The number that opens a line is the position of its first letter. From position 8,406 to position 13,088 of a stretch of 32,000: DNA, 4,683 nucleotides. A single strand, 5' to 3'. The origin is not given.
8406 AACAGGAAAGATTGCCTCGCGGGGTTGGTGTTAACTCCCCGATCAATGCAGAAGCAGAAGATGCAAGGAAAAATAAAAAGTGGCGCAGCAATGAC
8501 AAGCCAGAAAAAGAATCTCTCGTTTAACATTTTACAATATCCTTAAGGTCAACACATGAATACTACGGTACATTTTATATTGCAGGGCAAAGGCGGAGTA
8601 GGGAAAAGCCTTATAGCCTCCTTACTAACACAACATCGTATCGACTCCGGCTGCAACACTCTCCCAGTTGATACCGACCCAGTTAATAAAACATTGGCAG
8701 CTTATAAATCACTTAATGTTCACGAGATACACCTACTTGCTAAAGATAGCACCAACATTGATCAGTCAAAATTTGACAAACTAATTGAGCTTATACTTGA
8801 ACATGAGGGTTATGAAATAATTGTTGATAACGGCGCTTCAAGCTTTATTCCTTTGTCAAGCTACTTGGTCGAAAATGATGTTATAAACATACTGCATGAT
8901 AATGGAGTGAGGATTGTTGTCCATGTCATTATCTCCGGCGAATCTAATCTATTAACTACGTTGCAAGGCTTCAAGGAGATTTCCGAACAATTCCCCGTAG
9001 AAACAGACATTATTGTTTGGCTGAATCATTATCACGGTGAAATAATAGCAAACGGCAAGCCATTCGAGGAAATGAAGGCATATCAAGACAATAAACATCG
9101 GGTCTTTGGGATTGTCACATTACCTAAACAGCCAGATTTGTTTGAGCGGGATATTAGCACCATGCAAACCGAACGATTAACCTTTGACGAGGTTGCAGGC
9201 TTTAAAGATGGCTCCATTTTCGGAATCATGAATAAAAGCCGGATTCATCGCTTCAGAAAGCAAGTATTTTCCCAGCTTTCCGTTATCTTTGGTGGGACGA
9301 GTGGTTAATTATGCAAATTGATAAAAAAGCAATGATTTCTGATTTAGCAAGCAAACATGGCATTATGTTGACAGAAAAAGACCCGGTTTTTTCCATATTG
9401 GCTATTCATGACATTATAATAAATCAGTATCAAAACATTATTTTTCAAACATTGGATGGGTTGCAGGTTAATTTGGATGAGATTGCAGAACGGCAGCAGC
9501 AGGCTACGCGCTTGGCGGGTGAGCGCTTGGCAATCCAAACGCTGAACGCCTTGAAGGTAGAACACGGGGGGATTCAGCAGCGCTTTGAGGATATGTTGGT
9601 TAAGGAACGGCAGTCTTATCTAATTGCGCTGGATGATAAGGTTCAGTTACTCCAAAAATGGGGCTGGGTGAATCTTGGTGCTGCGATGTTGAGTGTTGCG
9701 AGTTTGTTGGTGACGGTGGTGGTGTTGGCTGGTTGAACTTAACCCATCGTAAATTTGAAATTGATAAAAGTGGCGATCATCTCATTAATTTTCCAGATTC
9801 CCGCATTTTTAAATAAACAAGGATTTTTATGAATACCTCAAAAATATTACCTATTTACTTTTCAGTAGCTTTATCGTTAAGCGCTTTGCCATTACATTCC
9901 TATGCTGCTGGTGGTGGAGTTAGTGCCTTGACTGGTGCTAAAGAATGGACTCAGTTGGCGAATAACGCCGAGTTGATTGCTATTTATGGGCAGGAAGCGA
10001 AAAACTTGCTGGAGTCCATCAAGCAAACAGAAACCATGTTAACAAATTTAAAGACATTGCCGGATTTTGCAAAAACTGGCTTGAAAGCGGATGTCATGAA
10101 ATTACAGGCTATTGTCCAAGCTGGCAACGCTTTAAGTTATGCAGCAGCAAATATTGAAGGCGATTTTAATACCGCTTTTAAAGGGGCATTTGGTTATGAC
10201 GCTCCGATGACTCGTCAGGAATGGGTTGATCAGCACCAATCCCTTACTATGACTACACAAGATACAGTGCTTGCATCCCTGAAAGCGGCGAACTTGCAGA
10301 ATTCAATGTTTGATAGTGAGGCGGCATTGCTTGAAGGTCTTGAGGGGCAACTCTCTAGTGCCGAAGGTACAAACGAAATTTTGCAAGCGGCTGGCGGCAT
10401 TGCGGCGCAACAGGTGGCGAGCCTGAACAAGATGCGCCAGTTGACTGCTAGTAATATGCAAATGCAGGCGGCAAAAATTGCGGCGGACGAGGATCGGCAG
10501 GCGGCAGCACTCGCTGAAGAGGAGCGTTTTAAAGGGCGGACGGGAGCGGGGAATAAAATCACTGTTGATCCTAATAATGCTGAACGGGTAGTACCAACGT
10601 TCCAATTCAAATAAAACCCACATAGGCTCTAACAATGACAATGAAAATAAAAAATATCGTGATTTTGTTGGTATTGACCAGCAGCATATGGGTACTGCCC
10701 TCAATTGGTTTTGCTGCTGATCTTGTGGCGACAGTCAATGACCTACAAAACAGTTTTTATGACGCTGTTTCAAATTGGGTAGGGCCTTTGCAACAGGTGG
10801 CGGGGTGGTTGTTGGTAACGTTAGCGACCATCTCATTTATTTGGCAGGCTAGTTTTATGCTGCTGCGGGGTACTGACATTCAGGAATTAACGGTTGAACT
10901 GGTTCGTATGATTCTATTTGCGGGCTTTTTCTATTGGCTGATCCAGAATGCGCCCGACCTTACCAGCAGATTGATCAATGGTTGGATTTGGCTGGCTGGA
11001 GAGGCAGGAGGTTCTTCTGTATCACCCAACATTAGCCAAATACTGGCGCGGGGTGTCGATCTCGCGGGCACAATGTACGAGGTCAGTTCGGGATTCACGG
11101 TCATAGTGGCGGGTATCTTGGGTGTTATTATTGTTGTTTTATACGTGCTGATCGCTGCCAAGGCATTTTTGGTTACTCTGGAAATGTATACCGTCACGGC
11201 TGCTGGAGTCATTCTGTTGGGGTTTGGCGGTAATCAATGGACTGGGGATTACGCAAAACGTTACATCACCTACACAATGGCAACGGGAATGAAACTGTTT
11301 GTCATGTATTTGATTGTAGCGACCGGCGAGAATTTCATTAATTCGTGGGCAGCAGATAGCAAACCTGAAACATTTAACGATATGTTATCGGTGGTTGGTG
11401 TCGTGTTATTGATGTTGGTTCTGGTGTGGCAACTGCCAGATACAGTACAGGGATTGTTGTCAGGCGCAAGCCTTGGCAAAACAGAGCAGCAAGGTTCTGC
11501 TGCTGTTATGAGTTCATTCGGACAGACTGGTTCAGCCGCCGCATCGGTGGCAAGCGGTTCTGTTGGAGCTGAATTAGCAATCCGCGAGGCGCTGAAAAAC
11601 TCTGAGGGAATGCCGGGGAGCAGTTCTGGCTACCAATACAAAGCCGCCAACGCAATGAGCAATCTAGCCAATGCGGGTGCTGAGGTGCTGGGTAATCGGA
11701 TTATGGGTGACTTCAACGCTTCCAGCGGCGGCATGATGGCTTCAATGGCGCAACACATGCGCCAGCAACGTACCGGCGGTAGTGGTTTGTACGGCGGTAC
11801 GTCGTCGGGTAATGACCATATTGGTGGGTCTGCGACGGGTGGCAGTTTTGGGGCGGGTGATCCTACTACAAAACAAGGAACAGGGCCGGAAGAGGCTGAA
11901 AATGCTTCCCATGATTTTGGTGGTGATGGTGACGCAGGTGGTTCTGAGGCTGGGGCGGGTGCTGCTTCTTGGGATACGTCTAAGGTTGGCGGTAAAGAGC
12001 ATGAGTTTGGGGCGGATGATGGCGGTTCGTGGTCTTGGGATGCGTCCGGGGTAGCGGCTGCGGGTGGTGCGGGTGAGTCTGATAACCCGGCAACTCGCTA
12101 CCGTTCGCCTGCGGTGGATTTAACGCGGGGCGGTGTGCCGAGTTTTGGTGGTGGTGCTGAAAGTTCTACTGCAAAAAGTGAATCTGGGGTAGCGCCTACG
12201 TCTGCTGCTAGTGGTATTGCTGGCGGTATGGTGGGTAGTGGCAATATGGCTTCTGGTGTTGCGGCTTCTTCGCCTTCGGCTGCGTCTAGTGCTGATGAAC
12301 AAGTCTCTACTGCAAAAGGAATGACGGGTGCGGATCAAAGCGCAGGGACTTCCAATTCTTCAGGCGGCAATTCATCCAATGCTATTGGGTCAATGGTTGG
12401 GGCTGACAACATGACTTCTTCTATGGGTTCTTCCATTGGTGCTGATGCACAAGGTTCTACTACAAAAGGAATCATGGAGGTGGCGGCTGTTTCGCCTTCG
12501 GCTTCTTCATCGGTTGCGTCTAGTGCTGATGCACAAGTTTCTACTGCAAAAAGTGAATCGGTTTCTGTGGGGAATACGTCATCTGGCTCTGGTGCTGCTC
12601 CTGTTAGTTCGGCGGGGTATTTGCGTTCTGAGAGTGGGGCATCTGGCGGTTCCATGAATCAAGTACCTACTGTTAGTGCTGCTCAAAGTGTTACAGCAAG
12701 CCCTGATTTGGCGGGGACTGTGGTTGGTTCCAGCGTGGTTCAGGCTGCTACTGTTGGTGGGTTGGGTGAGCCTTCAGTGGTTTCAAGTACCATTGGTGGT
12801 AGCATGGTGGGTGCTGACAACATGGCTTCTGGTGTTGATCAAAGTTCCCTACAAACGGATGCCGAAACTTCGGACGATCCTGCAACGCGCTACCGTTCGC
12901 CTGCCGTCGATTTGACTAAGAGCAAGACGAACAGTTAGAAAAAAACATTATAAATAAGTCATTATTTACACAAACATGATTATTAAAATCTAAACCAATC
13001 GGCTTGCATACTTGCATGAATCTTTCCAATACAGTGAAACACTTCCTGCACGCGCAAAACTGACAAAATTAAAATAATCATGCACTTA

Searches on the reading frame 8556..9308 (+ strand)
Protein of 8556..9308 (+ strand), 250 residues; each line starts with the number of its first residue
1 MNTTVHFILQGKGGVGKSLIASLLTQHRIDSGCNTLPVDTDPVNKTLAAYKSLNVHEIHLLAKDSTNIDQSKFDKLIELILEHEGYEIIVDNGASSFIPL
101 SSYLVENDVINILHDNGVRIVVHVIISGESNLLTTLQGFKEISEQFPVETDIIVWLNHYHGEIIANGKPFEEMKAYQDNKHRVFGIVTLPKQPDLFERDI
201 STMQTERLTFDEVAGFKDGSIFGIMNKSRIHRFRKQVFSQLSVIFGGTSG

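Call 12: search_protein_families(library=pfam, proteins=[window:8556-9308:+], max_evalue=0.001)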
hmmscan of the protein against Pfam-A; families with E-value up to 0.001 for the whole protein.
window:8556-9308:+ (250 aa): 1 family
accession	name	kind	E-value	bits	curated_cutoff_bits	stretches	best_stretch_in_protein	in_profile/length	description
PF01656.29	CbiA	-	4.6e-06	27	25.4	1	8-198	3-118/125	CobQ/CobB/MinD/ParA nucleotide binding domain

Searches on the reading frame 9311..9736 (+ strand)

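Call 12: search_protein_families(library=pfam, proteins=[window:9311-9736:+], max_evalue=0.001)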
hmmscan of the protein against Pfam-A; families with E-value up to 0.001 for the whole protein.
window:9311-9736:+ (141 aa): 1 family
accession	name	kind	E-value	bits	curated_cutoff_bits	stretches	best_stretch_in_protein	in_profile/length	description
PF11657.13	Activator-TraM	-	9.1e-06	26.1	24.4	1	7-80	6-79/142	Transcriptional activator TraM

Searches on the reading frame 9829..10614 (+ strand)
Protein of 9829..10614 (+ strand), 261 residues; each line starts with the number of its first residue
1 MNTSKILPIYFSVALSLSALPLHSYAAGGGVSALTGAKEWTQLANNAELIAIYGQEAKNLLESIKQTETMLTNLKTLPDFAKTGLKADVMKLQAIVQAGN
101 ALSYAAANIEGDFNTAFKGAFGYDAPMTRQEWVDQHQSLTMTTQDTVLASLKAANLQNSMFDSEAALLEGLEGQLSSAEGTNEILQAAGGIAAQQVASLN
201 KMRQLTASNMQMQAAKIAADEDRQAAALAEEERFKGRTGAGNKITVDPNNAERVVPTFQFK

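Call 12: search_protein_families(library=pfam, proteins=[window:9829-10614:+], max_evalue=0.001)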
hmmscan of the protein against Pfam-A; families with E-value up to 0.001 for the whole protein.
window:9829-10614:+ (261 aa): 0 families

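Call 63: search_protein_families(library=ncbifam, proteins=[window:9829-10614:+], max_evalue=0.001)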
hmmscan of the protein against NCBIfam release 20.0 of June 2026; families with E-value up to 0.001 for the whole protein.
window:9829-10614:+ (261 aa): 4 families
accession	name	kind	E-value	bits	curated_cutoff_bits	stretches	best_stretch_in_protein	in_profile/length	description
TIGR02780.1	TrbJ_Ti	equivalog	3.6e-33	115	100.55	1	33-238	27-242/253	P-type conjugative transfer protein TrbJ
NF010416.0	PRK13842.1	subfamily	6.6e-27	94.4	360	1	22-234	24-249/267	conjugal transfer protein TrbJ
NF010452.0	PRK13879.1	equivalog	1.6e-07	30.7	286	1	139-236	147-244/255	P-type conjugative transfer protein TrbJ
NF010448.0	PRK13874.1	subfamily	4.3e-06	26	225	1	61-238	55-233/246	conjugal transfer protein TrbJ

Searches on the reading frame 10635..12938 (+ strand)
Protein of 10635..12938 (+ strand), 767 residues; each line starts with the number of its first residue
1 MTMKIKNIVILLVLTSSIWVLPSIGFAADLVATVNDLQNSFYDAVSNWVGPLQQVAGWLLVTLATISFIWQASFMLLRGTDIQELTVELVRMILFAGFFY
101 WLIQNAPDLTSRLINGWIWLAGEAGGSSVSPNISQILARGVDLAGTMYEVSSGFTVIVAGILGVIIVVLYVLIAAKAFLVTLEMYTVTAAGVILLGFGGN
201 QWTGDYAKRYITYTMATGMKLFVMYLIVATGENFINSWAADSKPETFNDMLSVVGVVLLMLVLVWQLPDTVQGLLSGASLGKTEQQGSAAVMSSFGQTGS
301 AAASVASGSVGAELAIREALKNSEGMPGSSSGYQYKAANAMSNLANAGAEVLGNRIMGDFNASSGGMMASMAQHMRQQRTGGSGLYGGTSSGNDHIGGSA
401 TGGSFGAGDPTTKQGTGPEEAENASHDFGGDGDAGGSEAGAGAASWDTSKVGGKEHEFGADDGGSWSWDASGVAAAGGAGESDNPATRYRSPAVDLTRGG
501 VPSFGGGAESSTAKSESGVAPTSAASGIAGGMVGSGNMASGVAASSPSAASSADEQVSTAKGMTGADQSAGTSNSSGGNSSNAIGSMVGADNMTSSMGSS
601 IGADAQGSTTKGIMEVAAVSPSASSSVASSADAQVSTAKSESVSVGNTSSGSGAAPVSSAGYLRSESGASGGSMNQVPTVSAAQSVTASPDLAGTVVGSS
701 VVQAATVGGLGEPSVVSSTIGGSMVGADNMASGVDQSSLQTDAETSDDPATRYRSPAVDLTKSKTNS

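Call 12: search_protein_families(library=pfam, proteins=[window:10635-12938:+], max_evalue=0.001)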
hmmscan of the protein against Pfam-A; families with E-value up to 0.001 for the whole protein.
window:10635-12938:+ (767 aa): 1 family
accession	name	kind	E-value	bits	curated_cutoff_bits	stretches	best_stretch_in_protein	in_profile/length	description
PF04610.19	TrbL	-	4.9e-27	95.5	25.9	1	64-266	1-214/215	TrbL/VirB6 plasmid conjugal transfer protein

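Call 58: find_homologous_proteins(query=window:10635-12938:+, max_evalue=1e-30)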
Query window:10635-12938:+ (767 aa): 10 proteins with E <= 1e-30 among 8000 candidates.
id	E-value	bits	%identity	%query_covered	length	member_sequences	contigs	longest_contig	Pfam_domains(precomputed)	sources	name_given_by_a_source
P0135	0.0e+0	1593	100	100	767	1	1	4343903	PF04610.20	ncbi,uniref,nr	ncbi:P-type conjugative transfer protein TrbL [Thiothrix winogradskyi]|uniref:P-type conjugative tra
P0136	5.7e-197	675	54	86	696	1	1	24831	PF04610.20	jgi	jgi:P-type conjugative transfer protein TrbL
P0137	2.7e-149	517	53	71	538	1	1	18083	PF04610.20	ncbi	ncbi:MAG: P-type conjugative transfer protein TrbL, partial [Thiothrix lacustris]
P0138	1.1e-129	452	55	52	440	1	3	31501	PF04610.20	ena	-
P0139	2.2e-94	336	42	51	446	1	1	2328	PF04610.20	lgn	-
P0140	9.9e-77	277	37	64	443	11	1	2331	PF04610.20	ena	-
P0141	1.8e-67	247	35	48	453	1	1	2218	PF04610.20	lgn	-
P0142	3.2e-64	236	49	33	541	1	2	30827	PF04610.20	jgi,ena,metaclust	metaclust:\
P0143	4.4e-59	219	48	30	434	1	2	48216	PF04610.20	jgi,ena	-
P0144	4.3e-58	216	50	27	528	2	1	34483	PF04610.20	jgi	-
